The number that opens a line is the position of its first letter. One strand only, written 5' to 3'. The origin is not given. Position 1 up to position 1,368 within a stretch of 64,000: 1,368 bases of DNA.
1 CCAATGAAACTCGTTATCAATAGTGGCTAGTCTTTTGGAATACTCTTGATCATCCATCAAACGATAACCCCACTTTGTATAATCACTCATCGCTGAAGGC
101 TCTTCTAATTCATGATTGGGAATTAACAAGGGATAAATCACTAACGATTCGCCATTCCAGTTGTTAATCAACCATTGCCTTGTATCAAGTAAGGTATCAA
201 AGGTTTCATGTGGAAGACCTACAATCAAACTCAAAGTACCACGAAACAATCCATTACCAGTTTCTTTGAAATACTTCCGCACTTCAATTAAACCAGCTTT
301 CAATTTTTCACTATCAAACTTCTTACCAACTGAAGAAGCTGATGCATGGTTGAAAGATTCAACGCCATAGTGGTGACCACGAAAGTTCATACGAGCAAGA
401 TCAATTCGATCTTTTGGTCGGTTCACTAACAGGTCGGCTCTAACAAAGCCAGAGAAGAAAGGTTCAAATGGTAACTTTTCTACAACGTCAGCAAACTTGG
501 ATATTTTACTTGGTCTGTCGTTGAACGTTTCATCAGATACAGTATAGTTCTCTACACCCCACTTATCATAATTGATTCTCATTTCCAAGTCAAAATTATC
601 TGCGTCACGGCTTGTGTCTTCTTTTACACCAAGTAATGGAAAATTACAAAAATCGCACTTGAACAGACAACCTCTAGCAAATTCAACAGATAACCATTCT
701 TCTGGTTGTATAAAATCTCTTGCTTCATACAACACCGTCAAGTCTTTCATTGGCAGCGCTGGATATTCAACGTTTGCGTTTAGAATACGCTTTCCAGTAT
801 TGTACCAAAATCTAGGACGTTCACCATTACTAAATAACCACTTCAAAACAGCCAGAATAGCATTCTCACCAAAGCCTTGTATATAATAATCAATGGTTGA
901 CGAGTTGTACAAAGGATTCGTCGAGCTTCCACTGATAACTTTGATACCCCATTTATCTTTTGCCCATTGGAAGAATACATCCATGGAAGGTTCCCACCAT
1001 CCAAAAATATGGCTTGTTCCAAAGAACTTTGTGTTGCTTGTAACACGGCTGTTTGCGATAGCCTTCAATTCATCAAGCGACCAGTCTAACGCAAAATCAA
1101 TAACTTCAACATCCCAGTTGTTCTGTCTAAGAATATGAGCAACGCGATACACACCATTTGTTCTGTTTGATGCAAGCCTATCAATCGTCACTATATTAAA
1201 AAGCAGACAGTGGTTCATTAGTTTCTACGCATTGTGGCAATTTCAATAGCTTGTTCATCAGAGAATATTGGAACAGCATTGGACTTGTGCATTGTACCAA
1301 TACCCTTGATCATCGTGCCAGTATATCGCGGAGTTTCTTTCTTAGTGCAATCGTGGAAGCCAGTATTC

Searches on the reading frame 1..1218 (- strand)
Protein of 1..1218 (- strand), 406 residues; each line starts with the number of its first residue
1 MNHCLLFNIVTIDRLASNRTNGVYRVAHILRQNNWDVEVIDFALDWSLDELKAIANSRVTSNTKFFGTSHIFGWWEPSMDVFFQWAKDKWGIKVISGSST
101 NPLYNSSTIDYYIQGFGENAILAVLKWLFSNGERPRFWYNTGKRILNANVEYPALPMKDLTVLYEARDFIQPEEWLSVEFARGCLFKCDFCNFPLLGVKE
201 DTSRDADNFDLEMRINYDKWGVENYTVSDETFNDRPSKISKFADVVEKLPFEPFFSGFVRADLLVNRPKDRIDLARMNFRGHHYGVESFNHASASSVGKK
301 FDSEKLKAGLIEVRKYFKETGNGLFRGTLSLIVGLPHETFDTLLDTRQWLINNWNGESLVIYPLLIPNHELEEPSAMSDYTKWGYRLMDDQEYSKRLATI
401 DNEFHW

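Call 67: search_protein_families(library=ncbifam, max_evalue=0.01, proteins=[window:1-1218:-])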
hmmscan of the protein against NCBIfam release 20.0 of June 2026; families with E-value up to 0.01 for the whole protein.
window:1-1218:- (406 aa): 7 families
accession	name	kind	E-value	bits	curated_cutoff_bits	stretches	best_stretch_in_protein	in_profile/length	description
TIGR04479.1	bcpD_PhpK_rSAM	subfamily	2.3e-11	42.8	600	1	99-350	161-406/504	PhpK family radical SAM P-methyltransferase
TIGR04072.2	rSAM_ladder_B12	equivalog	3.7e-10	39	360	1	105-305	117-308/443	lipid biosynthesis B12-binding/radical SAM protein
TIGR04385.1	B12_rSAM_cofa1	equivalog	1.2e-06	28.1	450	1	174-266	194-286/438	B12 lower ligand biosynthesis radical SAM protein BzaD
TIGR04013.1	B12_SAM_MJ_1487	hypoth_equivalog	4e-05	22.6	251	1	108-199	91-175/382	TIGR04013 family B12-binding domain/radical SAM domain-containing protein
TIGR03471.1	HpnJ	equivalog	6.4e-05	22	577.6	1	174-347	196-359/472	hopanoid biosynthesis associated radical SAM protein HpnJ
NF038361.1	rSAM_Sden_1168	equivalog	0.0013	17.4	575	1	177-373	284-471/560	Sden_1168 family B12-binding radical SAM P-methyltransferase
NF050148.1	rSAM_ApyD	equivalog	0.0016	16.9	750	1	174-341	198-354/645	RiPP biosynthesis radical SAM protein ApyD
